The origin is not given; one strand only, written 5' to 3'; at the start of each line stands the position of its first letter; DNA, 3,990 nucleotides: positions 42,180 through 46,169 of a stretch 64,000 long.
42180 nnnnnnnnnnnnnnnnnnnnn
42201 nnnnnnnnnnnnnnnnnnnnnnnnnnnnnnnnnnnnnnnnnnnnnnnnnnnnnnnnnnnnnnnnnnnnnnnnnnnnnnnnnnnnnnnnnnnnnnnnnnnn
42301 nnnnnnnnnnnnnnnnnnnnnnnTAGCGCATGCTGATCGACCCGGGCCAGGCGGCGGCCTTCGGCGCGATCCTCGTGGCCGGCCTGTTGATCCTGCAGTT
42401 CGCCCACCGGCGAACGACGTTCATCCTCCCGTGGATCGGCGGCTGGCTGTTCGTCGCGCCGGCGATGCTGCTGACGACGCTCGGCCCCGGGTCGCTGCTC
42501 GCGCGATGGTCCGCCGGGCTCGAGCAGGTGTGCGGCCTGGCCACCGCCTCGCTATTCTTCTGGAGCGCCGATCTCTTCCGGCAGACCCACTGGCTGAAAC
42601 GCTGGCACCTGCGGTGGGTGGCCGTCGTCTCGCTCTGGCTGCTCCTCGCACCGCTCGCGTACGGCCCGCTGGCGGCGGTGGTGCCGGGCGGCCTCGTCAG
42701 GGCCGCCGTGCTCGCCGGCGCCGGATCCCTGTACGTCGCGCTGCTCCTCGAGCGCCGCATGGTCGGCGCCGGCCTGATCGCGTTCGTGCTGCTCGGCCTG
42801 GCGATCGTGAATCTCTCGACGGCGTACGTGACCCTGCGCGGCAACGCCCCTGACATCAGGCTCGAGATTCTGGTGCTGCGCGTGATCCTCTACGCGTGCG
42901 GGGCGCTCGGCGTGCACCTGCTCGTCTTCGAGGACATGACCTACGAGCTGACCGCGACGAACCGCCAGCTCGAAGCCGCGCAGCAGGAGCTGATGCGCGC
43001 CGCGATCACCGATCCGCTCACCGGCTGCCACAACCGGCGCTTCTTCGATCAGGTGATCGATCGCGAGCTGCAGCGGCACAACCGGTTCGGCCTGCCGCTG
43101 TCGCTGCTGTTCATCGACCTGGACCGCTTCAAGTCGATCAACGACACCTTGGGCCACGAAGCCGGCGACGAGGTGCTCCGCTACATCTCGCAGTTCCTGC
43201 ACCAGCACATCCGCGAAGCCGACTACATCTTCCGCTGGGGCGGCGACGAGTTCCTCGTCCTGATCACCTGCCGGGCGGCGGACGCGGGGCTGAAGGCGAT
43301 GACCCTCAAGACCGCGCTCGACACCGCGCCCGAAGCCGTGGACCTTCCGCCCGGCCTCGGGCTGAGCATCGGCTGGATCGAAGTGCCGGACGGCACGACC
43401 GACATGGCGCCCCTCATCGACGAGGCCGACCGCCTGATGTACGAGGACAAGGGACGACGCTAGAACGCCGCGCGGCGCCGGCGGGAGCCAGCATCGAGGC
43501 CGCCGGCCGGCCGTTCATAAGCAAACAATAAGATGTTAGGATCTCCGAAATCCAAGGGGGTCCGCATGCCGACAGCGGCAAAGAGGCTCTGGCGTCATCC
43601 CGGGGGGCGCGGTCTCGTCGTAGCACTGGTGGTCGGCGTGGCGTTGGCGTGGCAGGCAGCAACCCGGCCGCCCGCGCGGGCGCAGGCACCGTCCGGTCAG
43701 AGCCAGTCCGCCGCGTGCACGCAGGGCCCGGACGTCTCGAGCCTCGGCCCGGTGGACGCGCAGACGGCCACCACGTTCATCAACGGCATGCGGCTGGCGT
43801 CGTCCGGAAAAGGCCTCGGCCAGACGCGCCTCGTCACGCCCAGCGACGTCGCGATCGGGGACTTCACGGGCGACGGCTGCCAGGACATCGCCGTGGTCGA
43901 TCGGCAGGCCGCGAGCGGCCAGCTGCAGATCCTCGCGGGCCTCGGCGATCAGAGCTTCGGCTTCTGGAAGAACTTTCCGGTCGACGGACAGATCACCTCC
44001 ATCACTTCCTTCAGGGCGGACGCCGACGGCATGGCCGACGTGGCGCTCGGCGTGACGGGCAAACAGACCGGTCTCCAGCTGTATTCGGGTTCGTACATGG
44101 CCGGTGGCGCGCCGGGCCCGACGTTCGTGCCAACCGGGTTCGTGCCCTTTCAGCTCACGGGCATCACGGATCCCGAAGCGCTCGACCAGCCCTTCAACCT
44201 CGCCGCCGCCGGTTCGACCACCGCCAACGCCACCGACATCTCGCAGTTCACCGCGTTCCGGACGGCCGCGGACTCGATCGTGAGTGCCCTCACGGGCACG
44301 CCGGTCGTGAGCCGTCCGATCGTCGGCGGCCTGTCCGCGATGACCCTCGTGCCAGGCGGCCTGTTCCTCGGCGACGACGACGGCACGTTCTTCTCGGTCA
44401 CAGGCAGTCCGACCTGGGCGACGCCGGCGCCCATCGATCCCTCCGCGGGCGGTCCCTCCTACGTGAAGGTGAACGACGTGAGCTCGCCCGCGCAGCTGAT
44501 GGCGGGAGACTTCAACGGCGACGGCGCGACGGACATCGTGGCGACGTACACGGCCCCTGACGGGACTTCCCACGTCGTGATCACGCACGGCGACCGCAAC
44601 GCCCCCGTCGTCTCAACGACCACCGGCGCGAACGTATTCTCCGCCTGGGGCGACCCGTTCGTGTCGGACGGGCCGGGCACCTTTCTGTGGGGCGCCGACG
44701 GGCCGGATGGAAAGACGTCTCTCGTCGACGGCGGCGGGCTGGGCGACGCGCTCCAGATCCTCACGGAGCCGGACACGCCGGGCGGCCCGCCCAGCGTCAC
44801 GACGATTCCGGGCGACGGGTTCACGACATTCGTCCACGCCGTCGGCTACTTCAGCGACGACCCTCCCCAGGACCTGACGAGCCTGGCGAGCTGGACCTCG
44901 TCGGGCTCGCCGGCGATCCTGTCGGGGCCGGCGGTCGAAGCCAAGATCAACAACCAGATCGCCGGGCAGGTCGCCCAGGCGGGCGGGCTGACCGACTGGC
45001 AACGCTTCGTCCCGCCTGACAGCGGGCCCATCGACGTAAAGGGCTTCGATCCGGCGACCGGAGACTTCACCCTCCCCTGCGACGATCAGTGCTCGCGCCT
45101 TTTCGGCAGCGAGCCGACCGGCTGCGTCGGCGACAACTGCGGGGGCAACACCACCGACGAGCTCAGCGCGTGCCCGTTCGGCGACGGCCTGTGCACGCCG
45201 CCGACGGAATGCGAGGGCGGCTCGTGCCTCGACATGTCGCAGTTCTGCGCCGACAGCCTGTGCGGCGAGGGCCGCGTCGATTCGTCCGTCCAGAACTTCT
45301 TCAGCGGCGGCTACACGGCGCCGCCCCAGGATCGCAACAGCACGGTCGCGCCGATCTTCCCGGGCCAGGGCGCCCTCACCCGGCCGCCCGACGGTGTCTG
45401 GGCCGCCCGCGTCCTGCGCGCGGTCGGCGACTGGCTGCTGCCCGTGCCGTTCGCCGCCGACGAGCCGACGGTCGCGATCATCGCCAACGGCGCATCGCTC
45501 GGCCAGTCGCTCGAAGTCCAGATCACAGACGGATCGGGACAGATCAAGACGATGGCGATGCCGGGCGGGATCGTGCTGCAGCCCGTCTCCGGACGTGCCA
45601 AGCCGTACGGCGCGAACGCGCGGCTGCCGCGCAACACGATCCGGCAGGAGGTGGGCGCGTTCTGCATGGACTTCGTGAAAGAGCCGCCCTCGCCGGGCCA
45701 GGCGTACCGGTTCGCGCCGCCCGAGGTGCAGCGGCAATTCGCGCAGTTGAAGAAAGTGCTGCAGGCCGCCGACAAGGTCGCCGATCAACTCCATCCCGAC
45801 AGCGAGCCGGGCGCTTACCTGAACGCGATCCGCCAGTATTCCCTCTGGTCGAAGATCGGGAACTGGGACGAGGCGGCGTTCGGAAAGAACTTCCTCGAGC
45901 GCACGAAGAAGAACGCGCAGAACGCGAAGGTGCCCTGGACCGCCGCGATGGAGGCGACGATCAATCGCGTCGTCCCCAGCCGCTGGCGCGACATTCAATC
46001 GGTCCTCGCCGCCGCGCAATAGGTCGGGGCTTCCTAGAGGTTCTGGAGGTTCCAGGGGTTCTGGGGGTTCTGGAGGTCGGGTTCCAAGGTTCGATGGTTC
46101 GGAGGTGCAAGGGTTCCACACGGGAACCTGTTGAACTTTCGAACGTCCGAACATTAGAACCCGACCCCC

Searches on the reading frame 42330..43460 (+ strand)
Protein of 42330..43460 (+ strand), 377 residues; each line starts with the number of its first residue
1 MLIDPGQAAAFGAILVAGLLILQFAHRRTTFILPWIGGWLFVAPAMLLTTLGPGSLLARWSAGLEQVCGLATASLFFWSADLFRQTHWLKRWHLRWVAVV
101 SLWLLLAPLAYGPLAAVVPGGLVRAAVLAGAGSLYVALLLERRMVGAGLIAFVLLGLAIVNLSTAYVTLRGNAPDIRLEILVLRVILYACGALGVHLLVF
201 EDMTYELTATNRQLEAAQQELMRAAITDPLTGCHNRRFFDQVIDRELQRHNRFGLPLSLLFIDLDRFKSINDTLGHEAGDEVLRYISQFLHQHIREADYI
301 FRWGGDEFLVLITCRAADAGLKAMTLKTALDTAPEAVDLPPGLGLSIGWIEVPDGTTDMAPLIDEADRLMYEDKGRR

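Call 93: search_protein_families(library=pfam, proteins=[window:42330-43460:+], max_evalue=0.00001)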
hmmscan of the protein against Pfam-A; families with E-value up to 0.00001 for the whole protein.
window:42330-43460:+ (377 aa): 1 family
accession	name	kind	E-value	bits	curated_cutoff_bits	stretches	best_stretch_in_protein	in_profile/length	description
PF00990.26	GGDEF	-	3.3e-38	131.4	23.8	1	225-374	1-155/161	Diguanylate cyclase, GGDEF domain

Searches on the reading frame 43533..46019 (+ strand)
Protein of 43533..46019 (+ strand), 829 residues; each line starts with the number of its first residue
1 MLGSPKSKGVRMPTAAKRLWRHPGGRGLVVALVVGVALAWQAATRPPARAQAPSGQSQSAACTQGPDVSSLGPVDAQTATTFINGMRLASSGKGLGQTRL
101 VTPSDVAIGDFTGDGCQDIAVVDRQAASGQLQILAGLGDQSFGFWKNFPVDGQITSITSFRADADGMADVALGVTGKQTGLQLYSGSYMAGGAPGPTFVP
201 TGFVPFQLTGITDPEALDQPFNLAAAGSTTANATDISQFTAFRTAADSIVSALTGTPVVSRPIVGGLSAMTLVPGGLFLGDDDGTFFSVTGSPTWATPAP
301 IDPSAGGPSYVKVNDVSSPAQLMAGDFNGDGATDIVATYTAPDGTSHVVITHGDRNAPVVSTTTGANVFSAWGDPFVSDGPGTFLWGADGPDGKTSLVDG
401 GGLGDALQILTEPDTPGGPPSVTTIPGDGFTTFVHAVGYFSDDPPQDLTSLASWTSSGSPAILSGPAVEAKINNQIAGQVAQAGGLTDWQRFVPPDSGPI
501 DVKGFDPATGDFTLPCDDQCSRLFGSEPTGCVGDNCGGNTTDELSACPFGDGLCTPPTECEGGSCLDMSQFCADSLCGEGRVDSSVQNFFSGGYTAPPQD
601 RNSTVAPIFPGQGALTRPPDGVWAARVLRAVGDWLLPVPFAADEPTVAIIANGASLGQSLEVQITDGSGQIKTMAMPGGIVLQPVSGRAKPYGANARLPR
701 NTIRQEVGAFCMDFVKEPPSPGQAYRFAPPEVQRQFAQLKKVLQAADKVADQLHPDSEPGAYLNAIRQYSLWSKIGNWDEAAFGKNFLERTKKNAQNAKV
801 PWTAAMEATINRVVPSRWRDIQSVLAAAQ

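Call 94: search_protein_families(library=pfam, proteins=[window:43533-46019:+], max_evalue=0.00001)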
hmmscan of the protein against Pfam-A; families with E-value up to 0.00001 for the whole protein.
window:43533-46019:+ (829 aa): 2 families
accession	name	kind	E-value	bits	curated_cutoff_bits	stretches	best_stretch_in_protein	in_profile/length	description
PF01839.29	FG-GAP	-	5.6e-09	36.1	22.1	0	320-348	3-36/37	FG-GAP repeat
PF13517.12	FG-GAP_3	-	8.7e-07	29.9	26.9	0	110-171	1-60/61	FG-GAP-like repeat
